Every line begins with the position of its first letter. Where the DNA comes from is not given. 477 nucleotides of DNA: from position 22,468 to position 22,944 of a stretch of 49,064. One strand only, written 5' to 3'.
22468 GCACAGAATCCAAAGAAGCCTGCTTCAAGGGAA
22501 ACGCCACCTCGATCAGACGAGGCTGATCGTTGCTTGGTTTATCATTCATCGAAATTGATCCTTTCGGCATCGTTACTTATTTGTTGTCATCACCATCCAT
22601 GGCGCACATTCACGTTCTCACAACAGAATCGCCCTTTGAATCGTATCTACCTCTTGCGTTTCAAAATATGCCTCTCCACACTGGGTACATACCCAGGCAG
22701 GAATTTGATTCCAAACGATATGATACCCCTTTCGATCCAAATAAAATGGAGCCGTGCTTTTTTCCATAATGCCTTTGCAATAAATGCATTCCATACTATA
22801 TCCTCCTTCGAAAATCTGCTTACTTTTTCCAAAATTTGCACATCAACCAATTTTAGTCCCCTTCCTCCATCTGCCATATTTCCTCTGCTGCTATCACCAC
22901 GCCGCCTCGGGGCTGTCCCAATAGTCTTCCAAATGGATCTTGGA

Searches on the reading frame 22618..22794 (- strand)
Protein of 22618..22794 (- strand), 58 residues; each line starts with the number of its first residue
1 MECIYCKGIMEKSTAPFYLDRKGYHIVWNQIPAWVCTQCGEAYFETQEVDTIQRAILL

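Call 6: search_protein_families(library=pfam, proteins=[window:22618-22794:-], max_evalue=0.01)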
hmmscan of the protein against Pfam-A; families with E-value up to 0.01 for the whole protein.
window:22618-22794:- (58 aa): 2 families
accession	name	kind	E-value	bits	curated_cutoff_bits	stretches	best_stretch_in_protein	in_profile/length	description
PF15731.11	MqsA_antitoxin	-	0.00067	20.2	30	1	1-55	1-56/131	Antitoxin component of bacterial toxin-antitoxin system, MqsA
PF00518.22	E6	-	0.0058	17.5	27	1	3-54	1-52/110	Early Protein (E6)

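Call 7: search_protein_families(library=padloc, proteins=[window:22618-22794:-], max_evalue=0.01)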
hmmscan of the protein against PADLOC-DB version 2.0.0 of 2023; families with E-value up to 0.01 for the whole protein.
window:22618-22794:- (58 aa): 0 families
